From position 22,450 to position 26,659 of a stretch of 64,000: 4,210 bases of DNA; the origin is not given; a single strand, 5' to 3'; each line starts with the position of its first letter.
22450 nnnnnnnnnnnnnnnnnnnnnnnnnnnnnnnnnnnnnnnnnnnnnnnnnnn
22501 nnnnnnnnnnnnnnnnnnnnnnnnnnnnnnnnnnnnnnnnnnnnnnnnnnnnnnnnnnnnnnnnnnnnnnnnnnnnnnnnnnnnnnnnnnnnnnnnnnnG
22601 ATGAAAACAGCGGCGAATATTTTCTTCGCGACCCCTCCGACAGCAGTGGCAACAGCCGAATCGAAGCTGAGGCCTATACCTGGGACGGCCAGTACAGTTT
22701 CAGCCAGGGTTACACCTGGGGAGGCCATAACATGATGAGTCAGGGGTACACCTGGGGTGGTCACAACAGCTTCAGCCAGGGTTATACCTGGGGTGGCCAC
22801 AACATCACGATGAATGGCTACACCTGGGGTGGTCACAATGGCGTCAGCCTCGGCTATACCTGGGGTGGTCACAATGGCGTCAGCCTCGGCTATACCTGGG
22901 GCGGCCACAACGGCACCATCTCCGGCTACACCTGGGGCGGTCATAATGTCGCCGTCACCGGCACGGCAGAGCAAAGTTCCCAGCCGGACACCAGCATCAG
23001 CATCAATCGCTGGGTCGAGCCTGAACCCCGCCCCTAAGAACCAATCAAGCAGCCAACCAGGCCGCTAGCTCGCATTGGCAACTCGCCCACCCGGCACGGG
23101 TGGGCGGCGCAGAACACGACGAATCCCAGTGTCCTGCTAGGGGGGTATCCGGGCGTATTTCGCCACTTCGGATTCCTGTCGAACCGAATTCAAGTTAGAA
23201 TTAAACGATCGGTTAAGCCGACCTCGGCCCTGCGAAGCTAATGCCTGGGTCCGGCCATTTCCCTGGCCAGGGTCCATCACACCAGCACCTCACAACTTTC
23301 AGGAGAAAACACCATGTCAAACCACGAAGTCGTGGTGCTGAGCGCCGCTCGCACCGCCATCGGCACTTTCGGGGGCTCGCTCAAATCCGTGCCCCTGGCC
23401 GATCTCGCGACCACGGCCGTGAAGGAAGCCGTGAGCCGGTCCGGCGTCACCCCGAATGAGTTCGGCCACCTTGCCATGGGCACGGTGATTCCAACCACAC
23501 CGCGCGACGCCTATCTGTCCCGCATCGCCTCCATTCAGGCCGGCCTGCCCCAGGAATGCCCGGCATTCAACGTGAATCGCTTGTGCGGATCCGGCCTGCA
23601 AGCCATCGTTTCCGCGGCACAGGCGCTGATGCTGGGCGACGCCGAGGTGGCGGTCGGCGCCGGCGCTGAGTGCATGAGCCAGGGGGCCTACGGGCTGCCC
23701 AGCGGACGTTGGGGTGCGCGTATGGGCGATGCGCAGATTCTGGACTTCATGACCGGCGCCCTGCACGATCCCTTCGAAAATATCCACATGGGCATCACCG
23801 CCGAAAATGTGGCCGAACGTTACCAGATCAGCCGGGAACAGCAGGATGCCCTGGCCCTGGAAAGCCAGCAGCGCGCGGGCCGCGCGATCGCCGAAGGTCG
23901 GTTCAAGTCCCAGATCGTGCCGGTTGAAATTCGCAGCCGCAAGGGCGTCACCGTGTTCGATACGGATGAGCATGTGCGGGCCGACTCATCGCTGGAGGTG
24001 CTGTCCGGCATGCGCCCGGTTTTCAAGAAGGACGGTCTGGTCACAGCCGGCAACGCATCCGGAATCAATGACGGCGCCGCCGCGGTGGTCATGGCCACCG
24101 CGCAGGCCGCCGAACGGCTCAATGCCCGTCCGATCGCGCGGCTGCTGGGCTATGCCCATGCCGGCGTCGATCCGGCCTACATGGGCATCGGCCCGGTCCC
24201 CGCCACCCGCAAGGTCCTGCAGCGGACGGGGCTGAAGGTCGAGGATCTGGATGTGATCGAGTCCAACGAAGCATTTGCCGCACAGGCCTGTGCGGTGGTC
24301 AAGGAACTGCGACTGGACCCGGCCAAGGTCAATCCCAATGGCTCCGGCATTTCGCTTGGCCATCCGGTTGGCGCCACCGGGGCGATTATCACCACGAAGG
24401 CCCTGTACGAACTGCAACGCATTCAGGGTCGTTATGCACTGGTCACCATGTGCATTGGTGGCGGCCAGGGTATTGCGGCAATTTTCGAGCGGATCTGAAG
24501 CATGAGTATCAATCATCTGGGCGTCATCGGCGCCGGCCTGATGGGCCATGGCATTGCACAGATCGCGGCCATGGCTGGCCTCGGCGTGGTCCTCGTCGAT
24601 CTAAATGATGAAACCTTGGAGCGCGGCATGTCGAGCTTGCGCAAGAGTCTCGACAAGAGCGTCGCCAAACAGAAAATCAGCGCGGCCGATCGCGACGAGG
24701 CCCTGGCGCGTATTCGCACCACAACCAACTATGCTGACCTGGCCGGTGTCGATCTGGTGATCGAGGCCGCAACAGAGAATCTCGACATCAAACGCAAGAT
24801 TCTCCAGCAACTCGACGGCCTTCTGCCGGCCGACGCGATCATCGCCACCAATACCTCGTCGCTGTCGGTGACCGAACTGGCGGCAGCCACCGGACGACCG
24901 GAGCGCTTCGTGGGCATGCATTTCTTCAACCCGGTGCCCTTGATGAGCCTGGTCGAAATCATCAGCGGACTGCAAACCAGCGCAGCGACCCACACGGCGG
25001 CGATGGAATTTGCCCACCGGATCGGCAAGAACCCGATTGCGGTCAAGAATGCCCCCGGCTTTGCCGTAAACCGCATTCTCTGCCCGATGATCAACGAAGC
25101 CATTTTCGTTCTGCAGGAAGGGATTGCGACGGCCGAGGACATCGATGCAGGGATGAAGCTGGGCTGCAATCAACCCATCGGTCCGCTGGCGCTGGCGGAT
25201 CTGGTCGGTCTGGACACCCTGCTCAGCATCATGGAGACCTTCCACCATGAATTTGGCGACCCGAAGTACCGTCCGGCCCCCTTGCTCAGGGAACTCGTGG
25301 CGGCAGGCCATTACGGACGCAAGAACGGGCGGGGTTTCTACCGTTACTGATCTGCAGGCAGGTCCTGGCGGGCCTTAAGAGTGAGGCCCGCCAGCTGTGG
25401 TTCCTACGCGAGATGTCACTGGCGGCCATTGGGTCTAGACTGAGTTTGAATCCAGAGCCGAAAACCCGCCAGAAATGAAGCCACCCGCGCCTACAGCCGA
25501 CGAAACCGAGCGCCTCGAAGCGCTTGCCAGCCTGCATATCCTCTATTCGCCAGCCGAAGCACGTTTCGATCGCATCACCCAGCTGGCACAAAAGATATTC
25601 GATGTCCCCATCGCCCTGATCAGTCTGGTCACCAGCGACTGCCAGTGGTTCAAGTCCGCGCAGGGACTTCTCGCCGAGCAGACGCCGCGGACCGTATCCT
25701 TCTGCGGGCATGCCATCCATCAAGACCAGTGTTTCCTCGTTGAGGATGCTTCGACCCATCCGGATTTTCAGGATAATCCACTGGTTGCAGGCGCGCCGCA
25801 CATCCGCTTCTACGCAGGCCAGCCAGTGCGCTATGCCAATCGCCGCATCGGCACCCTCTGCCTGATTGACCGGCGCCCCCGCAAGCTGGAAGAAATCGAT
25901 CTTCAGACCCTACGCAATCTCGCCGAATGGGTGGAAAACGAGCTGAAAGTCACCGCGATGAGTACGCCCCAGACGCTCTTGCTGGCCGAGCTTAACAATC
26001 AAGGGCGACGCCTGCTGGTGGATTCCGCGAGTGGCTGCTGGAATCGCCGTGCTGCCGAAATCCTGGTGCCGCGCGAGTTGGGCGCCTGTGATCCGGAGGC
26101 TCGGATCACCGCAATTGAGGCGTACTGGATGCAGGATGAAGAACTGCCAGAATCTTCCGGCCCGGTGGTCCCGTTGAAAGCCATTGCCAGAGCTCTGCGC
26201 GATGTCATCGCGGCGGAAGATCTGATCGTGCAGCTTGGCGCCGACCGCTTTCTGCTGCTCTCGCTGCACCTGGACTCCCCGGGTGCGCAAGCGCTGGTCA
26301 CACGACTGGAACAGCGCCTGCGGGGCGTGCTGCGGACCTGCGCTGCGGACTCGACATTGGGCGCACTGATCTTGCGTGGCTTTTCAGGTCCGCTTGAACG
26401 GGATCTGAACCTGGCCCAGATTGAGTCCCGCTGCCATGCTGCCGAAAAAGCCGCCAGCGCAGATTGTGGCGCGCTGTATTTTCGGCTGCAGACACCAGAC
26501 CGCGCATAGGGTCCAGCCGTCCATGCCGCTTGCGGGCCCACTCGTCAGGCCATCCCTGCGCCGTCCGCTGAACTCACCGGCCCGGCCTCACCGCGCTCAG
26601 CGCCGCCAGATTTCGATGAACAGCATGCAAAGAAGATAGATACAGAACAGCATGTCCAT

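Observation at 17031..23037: Candidate undescribed signalling system: secreted repeat-tailed S8 protease divergently paired with a periplasmic-sensing c-di-GMP phosphodiesterase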

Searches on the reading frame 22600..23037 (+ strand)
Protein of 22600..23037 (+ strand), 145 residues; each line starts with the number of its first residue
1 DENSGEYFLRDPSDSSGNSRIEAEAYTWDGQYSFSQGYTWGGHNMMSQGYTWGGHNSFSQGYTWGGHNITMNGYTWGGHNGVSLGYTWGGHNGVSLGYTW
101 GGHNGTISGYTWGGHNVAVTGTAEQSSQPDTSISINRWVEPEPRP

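Call 6: search_protein_families(library=ncbifam, proteins=[window:22600-23037:+], max_evalue=0.01)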
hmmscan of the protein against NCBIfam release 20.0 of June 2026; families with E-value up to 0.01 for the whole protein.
window:22600-23037:+ (145 aa): 0 families

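Call 47: find_homologous_proteins(query=window:22666-23034:+, max_evalue=0.001)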
Query window:22666-23034:+: 858 candidates shared short words with the query, none scored E <= 0.001.

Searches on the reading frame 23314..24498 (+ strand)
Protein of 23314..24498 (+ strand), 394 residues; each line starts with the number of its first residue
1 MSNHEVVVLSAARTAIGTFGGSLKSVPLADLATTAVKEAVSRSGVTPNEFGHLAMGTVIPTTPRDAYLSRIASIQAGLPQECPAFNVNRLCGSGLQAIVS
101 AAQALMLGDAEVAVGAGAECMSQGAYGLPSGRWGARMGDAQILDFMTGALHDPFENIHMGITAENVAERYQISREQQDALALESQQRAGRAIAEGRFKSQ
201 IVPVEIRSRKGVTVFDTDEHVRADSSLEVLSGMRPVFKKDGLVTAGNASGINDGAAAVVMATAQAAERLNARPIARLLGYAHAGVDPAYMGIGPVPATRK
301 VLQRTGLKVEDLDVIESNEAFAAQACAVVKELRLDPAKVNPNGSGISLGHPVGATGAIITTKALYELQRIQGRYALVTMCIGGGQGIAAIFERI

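Call 3: search_protein_families(library=pfam, proteins=[window:23314-24498:+], max_evalue=0.01)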
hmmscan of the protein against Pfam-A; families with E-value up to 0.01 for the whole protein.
window:23314-24498:+ (394 aa): 3 families
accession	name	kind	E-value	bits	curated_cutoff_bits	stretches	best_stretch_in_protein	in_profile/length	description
PF00108.29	Thiolase_N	-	9.6e-87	291.1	26.4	1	6-263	1-259/260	Thiolase, N-terminal domain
PF02803.24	Thiolase_C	-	1.3e-44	151.2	27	1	272-393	2-123/123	Thiolase, C-terminal domain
PF00109.32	ketoacyl-synt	-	0.0005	20.2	20.8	0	82-122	165-205/252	Beta-ketoacyl synthase, N-terminal domain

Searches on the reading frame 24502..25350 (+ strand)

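Call 54: search_protein_families(library=pfam, proteins=[window:24502-25350:+], max_evalue=0.00001)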
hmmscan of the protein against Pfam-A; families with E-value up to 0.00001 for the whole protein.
window:24502-25350:+ (282 aa): 2 families
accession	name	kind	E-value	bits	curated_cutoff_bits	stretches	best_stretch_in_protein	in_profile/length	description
PF02737.24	3HCDH_N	-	1.9e-67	227.1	22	1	6-183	2-179/180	3-hydroxyacyl-CoA dehydrogenase, NAD binding domain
PF00725.27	3HCDH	-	2.4e-36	124.6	22.1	1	186-282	1-97/97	3-hydroxyacyl-CoA dehydrogenase, C-terminal domain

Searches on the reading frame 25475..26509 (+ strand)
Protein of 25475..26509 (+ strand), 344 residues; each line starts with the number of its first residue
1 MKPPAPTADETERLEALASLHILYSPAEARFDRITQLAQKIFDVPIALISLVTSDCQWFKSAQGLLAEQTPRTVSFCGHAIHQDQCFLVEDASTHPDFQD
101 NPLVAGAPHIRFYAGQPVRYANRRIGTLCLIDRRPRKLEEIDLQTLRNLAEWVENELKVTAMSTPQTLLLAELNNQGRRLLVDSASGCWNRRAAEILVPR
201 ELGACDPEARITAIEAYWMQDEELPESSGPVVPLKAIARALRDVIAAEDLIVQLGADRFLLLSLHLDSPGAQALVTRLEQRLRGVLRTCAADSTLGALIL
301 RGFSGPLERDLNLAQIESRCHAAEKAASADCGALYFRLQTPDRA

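Call 3: search_protein_families(library=pfam, proteins=[window:25475-26509:+], max_evalue=0.01)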
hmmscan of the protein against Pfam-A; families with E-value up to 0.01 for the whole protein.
window:25475-26509:+ (344 aa): 3 families
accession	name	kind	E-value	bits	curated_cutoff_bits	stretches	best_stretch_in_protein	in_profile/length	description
PF01590.32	GAF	-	5e-18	66.3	22.4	1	28-157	3-133/133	GAF domain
PF13185.12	GAF_2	-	1.2e-10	42.1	28.6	1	31-151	8-129/136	GAF domain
PF00990.26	GGDEF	-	0.00015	22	23.8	1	234-289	59-114/161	Diguanylate cyclase, GGDEF domain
